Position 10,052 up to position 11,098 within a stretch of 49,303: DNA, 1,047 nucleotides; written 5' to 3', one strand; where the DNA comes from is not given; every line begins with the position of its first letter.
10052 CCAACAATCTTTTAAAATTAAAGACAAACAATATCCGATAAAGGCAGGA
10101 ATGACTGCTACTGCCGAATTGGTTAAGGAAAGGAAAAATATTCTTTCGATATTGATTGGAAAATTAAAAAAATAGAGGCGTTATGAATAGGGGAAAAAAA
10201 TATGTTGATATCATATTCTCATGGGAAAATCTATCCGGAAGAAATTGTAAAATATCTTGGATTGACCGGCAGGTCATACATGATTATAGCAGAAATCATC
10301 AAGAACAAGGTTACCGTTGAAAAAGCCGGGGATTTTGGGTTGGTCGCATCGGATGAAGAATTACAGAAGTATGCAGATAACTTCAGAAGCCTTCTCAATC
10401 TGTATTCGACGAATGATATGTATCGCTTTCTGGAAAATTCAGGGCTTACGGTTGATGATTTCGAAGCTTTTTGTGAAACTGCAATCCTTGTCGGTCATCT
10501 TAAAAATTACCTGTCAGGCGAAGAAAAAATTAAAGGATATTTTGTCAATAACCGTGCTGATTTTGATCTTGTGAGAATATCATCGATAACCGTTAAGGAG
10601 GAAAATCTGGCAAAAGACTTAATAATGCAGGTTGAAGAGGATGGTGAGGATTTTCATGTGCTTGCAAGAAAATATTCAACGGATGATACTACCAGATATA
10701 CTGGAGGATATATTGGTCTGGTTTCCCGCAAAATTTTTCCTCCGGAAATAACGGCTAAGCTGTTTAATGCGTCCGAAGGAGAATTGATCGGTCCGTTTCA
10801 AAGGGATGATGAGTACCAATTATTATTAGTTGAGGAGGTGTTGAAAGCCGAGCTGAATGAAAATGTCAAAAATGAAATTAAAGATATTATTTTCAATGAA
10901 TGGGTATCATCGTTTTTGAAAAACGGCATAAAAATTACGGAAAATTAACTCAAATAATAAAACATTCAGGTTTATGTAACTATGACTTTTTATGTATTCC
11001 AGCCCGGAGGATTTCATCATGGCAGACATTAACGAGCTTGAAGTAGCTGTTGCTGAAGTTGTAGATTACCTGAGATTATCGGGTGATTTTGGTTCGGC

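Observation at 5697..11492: Cyclic-nucleotide-domain PCAT exporter + HlyD + cytoplasmic parvulin/SurA-N pair, with no visible cargo gene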

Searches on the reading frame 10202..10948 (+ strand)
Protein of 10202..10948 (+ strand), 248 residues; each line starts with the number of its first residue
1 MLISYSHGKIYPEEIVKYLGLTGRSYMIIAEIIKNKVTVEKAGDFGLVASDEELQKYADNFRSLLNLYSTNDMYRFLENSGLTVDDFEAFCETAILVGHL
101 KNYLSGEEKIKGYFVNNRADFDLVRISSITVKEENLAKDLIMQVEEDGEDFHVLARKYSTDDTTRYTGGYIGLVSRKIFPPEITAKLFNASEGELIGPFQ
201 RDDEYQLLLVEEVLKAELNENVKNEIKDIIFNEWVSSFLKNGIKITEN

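Call 4: search_protein_families(library=pfam, proteins=[window:10202-10948:+], max_evalue=0.01)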
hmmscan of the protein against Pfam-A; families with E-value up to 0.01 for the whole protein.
window:10202-10948:+ (248 aa): 4 families
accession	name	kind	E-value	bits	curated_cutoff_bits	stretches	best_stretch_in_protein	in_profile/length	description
PF00639.27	Rotamase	-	7.9e-11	43.2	21.7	1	134-211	19-96/97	PPIC-type PPIASE domain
PF13616.12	Rotamase_3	-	9.3e-11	42.7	22.5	1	133-201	36-103/116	PPIC-type PPIASE domain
PF13145.12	Rotamase_2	-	1.3e-07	32.9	27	1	107-217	3-112/121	PPIC-type PPIASE domain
PF13624.11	SurA_N_3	-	0.00047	20.5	27.2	1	27-100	86-161/162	SurA-like N-terminal domain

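Call 5: search_protein_families(library=ncbifam, proteins=[window:10202-10948:+], max_evalue=0.01)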
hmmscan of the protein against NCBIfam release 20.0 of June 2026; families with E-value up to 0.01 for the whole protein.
window:10202-10948:+ (248 aa): 10 families
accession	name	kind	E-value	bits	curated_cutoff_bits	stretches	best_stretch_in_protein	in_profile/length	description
TIGR04500.1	PpiC_rel_mature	subfamily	1.3e-18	67.4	180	1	46-236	134-327/340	TIGR04500 family putative peptide maturation system protein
NF000809.0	PRK00059.1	equivalog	1.2e-15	57.7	303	1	27-243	88-319/336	peptidylprolyl isomerase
NF003356.0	PRK04405.1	subfamily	1.5e-09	37.3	339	1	3-235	32-258/299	peptidylprolyl isomerase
NF002824.0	PRK02998.1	subfamily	2.9e-07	30.1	360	1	123-227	134-237/283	peptidylprolyl isomerase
NF008054.0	PRK10788.1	equivalog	5.6e-07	28.6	493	1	106-230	250-377/626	peptidylprolyl isomerase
NF008038.0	PRK10770.1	equivalog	2.6e-06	26.5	394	1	132-214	194-274/431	peptidylprolyl isomerase SurA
NF002827.0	PRK03002.1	equivalog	6.1e-06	25.5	343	1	124-233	137-245/285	peptidylprolyl isomerase PrsA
TIGR02933.1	nifM_nitrog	equivalog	1.6e-05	24.9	168.2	1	140-216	148-223/256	nitrogen fixation protein NifM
NF011969.0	PRK15441.1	equivalog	2e-05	24.9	127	1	128-207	9-86/93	peptidylprolyl isomerase PpiC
NF002846.0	PRK03095.1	equivalog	4.4e-05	23.1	361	1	124-230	133-239/287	peptidylprolyl isomerase PrsA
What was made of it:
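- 10202..10948 (+): Signal-less PrsA/SurA-like foldase ('Rot', 248 aa). A helical N+C chaperone module carries an inserted parvulin domain that lacks the canonical His pair (Ser128, Gln206). Pfam and NCBIfam in calls 4 and 5 (TIGR04500 67 bits against a cut-off of 180).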

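Call 25: search_solved_structures(query=window:10202-10948:+, max_evalue=0.1, show_alignments=4)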
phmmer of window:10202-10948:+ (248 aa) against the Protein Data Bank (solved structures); distinct sequences matched with E-value up to 0.1: 20.
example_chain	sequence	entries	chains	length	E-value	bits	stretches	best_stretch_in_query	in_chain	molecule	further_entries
1m5y_A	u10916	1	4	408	1.5e-05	27.8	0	134-215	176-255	Survival protein surA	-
9hg5_F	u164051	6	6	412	1.6e-05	27.8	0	134-215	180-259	Chaperone SurA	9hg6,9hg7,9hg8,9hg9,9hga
8pz1_F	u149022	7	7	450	2.4e-05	27.2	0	134-214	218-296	Chaperone SurA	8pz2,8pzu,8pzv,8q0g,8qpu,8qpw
8qpv_F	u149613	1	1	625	8.9e-05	25.3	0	134-214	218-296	Chaperone SurA,Outer membrane protein X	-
6vj4_A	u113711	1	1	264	0.00017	24.4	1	124-230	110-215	Peptidylprolyl isomerase PrsA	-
6vj6_A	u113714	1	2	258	0.00019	24.3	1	123-227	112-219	Peptidylprolyl isomerase (PrsA)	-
8qp5_P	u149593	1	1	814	0.00021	24.1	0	134-215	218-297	Chaperone SurA,Serine protease EspP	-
5tvl_A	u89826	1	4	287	0.00028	23.7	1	64-188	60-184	Foldase protein PrsA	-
9ibn_A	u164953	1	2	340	0.00042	23.1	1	77-225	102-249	Foldase protein PrsA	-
5htf_A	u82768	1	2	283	0.0011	21.7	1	76-171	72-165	Foldase protein PrsA 1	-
1jns_A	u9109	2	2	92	0.0017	21.2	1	128-208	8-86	PEPTIDYL-PROLYL CIS-TRANS ISOMERASE C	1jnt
4wo7_A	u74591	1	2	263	0.0035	20.1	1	123-231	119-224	Foldase protein PrsA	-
2pv3_A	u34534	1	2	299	0.0061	19.3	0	134-222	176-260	Chaperone surA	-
1zk6_A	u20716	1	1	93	0.0068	19.2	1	124-208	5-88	Foldase protein prsA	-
6xd8_A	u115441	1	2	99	0.0082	18.9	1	124-212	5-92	Foldase protein PrsA 1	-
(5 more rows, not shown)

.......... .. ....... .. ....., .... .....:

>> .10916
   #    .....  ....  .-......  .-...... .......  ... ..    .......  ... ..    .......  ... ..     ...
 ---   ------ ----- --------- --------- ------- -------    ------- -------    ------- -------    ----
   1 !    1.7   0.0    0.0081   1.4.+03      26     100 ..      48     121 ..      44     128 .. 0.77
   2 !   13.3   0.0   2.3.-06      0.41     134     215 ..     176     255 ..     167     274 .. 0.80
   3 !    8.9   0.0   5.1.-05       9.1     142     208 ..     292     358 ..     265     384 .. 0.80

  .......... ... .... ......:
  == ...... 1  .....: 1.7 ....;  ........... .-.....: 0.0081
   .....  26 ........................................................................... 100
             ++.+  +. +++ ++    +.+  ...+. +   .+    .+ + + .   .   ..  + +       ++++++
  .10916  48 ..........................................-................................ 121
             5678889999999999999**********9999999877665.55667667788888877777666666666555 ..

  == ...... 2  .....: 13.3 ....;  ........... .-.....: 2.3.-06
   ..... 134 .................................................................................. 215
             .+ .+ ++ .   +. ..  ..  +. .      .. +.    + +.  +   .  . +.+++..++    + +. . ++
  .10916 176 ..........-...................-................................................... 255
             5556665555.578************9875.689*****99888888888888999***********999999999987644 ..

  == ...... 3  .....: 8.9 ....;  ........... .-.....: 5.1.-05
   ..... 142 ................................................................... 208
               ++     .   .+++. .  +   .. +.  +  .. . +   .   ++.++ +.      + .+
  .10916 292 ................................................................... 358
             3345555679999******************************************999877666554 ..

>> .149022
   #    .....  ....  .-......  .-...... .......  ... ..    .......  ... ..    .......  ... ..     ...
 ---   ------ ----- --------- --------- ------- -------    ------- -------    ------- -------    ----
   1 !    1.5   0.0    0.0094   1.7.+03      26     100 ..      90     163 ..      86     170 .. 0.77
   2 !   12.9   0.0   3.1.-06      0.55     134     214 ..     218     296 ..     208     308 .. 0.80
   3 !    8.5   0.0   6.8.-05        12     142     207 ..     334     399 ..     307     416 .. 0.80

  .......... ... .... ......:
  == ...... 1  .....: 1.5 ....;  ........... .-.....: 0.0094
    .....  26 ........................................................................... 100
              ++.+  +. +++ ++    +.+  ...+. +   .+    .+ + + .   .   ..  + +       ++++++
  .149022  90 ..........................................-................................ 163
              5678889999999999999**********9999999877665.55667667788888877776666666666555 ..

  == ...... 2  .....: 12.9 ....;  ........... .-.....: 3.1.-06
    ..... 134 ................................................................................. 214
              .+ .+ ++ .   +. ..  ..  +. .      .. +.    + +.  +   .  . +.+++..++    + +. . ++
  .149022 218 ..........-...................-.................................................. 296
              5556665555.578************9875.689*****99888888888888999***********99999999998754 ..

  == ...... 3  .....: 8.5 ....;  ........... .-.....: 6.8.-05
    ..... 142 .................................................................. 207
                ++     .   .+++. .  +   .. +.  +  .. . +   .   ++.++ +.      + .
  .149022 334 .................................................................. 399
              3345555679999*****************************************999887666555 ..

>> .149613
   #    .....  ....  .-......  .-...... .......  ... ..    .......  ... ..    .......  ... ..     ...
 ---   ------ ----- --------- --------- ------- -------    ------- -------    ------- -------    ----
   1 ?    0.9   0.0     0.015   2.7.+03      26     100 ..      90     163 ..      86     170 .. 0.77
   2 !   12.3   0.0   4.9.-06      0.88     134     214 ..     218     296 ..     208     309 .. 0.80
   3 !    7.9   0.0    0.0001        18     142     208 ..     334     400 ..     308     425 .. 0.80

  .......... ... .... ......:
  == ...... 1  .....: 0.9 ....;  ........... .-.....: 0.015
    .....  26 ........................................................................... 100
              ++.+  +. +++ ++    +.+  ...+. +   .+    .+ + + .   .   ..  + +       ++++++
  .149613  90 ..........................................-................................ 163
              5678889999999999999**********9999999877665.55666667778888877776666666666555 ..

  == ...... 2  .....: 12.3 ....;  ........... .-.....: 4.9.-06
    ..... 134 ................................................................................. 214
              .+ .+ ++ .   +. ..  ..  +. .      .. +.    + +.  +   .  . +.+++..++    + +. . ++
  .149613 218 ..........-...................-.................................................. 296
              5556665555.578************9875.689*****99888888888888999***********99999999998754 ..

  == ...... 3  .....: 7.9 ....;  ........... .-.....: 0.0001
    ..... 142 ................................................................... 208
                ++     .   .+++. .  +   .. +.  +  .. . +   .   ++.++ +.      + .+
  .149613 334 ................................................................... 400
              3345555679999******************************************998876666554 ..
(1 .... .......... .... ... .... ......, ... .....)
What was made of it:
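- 10202..10948 (+): PDB sequence matches in call 25.
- On Parvulin prolyl isomerases: Mapping onto Par10 (1jns) puts His8 at Ser128 and His84 at Gln206 (call 25).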

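Call 31: find_related_loci(query=A2, collection=genome_contigs, flank=10000)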
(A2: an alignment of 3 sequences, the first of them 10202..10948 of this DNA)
Query A2 (248 aa) in genome_contigs; peptide patterns used: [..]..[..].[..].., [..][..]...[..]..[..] (x = any residue, [..] = any of these).
290 stretches matched a pattern; 9 encode a relative of the query (tblastn E <= 1e-3); 9 distinct loci.
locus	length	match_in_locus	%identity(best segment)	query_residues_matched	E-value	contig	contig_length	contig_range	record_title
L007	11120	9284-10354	55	3-246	4e-90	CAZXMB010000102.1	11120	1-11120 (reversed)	MAG TPA_asm: uncultured Syntrophaceae bacterium isolate SRP098346_co1_431 genome assembly, contig: NODE_7359_length_1112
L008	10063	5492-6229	52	1-246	2e-83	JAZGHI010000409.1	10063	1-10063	MAG: Candidatus Adiutricales bacterium isolate SCS5bin.9 SCS5bin.9_409, whole genome shotgun sequence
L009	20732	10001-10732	48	3-246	3e-82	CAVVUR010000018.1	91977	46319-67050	MAG: uncultured delta proteobacterium isolate MFD02979.bin.2.54 genome assembly, contig: contig_96290, whole genome shot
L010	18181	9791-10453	36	14-236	2e-41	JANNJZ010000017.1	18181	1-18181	MAG: Pyrinomonadaceae bacterium isolate SOY_4_C_metabat_258 SOY_4_C_k141_3425456, whole genome shotgun sequence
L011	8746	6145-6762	36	29-235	2e-40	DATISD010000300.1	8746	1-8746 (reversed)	MAG TPA_asm: Pyrinomonadaceae bacterium isolate SMAG_U15920 k141_24786, whole genome shotgun sequence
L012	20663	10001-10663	32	14-236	5e-39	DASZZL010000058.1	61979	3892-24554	MAG TPA_asm: Pyrinomonadaceae bacterium isolate SMAG_U6235 k141_117780, whole genome shotgun sequence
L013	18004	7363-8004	27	13-229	1e-23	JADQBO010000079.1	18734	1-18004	MAG: Desulfosporosinus sp. isolate Soudan_1 NODE_964_length_18734_cov_5.730714, whole genome shotgun sequence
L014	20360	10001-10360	30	13-129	8e-6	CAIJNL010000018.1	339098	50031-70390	MAG: uncultured Nitrospiraceae bacterium isolate AlinenLipids_bin-2809 genome assembly, contig: bin-2809:18/48, whole ge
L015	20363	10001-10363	26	107-213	4e-5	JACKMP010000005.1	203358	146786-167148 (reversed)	MAG: Chromatiaceae bacterium isolate HK-STAS-PROT-121 HK-STAS-PROT-121_5, whole genome shotgun sequence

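Call 45: search_protein_families(library=pfam, proteins=[L007:3129-4766:+, L009:3280-5715:+, L013:2890-3432:+, L013:8776-9645:+, L010:3017-4978:+, L010:5097-6317:+, L010:6813-8051:+, L011:1575-4820:+, L008:8302-9633:+, L012:7079-8491:+], max_evalue=0.001)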
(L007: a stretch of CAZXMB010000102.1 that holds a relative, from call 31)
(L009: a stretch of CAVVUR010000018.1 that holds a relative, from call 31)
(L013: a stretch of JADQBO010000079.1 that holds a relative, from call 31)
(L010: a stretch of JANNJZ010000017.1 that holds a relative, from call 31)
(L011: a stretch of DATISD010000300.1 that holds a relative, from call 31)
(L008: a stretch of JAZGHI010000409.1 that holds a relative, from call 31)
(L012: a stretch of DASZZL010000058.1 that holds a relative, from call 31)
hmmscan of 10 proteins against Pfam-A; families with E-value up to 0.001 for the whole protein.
L007:3129-4766:+ (545 aa): 1 family
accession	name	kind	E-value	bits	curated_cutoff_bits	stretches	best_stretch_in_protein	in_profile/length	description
PF02321.23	OEP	-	2e-21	77.1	22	2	79-307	1-184/187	Outer membrane efflux protein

L009:3280-5715:+ (811 aa): 2 families
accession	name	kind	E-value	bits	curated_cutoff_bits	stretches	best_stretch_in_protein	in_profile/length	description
PF05226.16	CHASE2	-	3.5e-41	141.9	26.3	1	52-392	6-247/257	CHASE2 domain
PF00211.25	Guanylate_cyc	-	9.7e-22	77.9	21.9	1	503-683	5-180/183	Adenylate and Guanylate cyclase catalytic domain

L013:2890-3432:+ (180 aa): 5 families
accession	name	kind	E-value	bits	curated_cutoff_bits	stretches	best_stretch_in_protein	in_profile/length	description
PF13545.12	HTH_Crp_2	-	2.9e-16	59.6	27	1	102-170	5-68/70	Crp-like helix-turn-helix domain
PF00027.35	cNMP_binding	-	7.7e-16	58.3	27.5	1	2-65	25-88/89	Cyclic nucleotide-binding domain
PF00325.26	Crp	-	6e-06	26.3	21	1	124-154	2-32/32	Bacterial regulatory proteins, crp family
PF13518.12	HTH_28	-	0.00023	21.6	25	0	128-160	16-48/52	Helix-turn-helix domain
PF13412.12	HTH_24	-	0.00052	20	21.9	0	124-154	17-47/48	Winged helix-turn-helix DNA-binding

L013:8776-9645:+ (289 aa): 1 family
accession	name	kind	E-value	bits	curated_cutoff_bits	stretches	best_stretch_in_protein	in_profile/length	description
PF13624.11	SurA_N_3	-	0.00076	19.8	27.2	0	180-250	87-159/162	SurA-like N-terminal domain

L010:3017-4978:+ (653 aa): 3 families
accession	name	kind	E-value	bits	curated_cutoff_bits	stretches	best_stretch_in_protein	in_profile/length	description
PF04055.27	Radical_SAM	-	8.1e-15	55.8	29.5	1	281-439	5-165/166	Radical SAM superfamily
PF02310.24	B12-binding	-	3.1e-05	24.2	32.1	1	129-208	41-120/121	B12 binding domain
PF19142.5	DUF5825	-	0.00021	21.6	25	0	516-549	80-113/179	Family of unknown function (DUF5825)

L010:5097-6317:+ (406 aa): 5 families
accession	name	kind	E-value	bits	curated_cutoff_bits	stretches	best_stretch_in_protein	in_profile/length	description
PF08241.18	Methyltransf_11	-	1.2e-13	51.9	21.2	1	197-316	1-94/95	Methyltransferase domain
PF13649.12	Methyltransf_25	-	5.3e-12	46.7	27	1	197-237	2-43/97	Methyltransferase domain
PF13847.12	Methyltransf_31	-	3.2e-11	43.5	27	1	269-321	59-113/145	Methyltransferase domain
PF08242.18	Methyltransf_12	-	8.5e-09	36.5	30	1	197-315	1-98/98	Methyltransferase domain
PF13489.12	Methyltransf_23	-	1.4e-08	35.1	27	1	196-335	26-133/164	Methyltransferase domain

L010:6813-8051:+ (412 aa): 0 families

L011:1575-4820:+ (1081 aa): 2 families
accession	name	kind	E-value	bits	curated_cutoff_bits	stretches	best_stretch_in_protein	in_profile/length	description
PF04738.18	Lant_dehydr_N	-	4.2e-159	531.2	28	1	67-714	2-647/649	Lantibiotic dehydratase, N terminus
PF14028.11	Lant_dehydr_C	-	2.4e-67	228.2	24.4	1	797-1070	1-255/255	Lantibiotic biosynthesis dehydratase C-term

L008:8302-9633:+ (443 aa): 8 families
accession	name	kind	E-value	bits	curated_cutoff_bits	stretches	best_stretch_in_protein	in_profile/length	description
PF00535.33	Glycos_transf_2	-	2.9e-23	83.1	23.3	1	19-137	1-128/168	Glycosyl transferase family 2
PF07719.23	TPR_2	-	2e-10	40.4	27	0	330-363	1-34/34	Tetratricopeptide repeat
PF00515.34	TPR_1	-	3.7e-10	39.6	27.8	1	332-363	3-34/34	Tetratricopeptide repeat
PF13704.12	Glyco_tranf_2_4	-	2.7e-06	28.2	27.5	1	25-101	1-84/98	Glycosyl transferase family 2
PF13431.12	TPR_17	-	2.7e-06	27.6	24.4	0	202-230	6-34/34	Tetratricopeptide repeat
PF14559.12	TPR_19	-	6.9e-06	26.7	25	0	202-231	18-47/68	Tetratricopeptide repeat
PF13181.12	TPR_8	-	9.1e-05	22.8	25.7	0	330-363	1-34/34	Tetratricopeptide repeat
PF13424.12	TPR_12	-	0.00049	20.7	30.1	0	211-240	5-34/77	Tetratricopeptide repeat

L012:7079-8491:+ (470 aa): 2 families
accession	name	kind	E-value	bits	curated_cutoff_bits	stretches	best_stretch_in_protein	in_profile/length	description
PF08007.18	JmjC_2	-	1.7e-07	31.2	22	1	180-277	23-119/127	JmjC domain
PF13621.12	Cupin_8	-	1.1e-06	29.2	27.4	1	80-273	68-242/252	Cupin-like domain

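Call 50: find_homologous_proteins(query=window:10202-10948:+, max_evalue=0.00001)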
Query window:10202-10948:+ (248 aa): 27 proteins with E <= 0.00001 among 960 candidates.
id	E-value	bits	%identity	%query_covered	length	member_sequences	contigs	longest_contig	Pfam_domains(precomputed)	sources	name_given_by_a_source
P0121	2.9e-157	539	100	100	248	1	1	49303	PF13145.13,PF00639.28,PF13616.13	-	-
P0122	8.6e-94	331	62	99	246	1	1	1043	PF13145.13,PF00639.28,PF13624.12,PF13616.13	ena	-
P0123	5.1e-93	329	62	98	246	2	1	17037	PF13145.13,PF00639.28,PF13624.12,PF13616.13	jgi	-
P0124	2.1e-92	327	60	99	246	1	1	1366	PF13145.13,PF00639.28,PF13624.12,PF13616.13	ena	-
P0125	1.2e-91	324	60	99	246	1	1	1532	PF00639.28,PF13624.12,PF13616.13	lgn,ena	-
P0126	1.5e-89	318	58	99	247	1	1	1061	PF13145.13,PF00639.28,PF13624.12,PF13616.13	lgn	-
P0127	9.0e-88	312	56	98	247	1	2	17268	PF00639.28,PF13624.12,PF13616.13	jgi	-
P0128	1.1e-87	311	57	99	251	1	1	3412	PF13145.13,PF00639.28,PF13624.12,PF13616.13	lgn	-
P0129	2.5e-85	304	56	99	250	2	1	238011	PF00639.28,PF13616.13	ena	-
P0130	1.8e-83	298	56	98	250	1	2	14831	PF13145.13,PF00639.28,PF13616.13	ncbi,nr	ncbi:MAG: hypothetical protein GY941_04020 [Planctomycetes bacterium]|nr:hypothetical protein [Planc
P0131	2.6e-82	294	53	99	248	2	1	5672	PF13145.13,PF00639.28,PF13616.13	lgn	-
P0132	1.3e-81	292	54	99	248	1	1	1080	PF13145.13,PF00639.28,PF13624.12,PF13616.13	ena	-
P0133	3.4e-81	290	56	96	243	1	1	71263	PF13145.13,PF00639.28,PF13616.13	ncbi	ncbi:MAG: peptidylprolyl isomerase [bacterium]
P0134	3.1e-80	287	55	99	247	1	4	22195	PF00639.28,PF13616.13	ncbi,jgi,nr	ncbi:MAG: peptidylprolyl isomerase [Deltaproteobacteria bacterium]|nr:peptidylprolyl isomerase [Delt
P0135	1.6e-79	285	51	99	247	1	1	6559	PF13145.13,PF00639.28,PF13616.13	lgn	-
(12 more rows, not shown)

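Call 71: predict_structure(alignment_id=A4)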
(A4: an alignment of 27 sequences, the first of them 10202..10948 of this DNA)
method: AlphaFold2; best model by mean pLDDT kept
length: 248 residues; sequences in the alignment: 27
mean_pLDDT: 94.7   pTM: 0.80
mean pLDDT of the five models: 94.7, 93.9, 93.9, 93.4, 93.1
residues with pLDDT >= 90: 230; 70-90: 17; 50-70: 1; < 50: 0
segments of 3 or more residues with pLDDT < 50: none
pLDDT, mean of each block of 10 residues (from residue 1): 91 92 91 94 97 97 94 94 95 97 96 96 97 98 97 98 96 94 95 96 96 95 96 91 81
secondary structure, 60 per line:
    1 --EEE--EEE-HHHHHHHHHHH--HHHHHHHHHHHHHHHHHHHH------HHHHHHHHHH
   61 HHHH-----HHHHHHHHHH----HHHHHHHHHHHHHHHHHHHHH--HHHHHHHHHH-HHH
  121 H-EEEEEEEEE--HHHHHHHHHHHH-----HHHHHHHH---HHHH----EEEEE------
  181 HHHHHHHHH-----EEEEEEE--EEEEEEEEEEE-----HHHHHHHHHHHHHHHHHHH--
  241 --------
elements in order: E3-5 E8-10 H12-22 H25-44 H51-64 H70-79 H84-104 H107-116 H118-121 E123-131 H134-145 H151-158 H162-165 E170-174 H181-189 E195-201 E204-214 H220-238
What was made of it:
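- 10202..10948 (+): AlphaFold2 pLDDT 94.7 (call 71).
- The parvulin fold is complete and confidently modelled (call 71).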
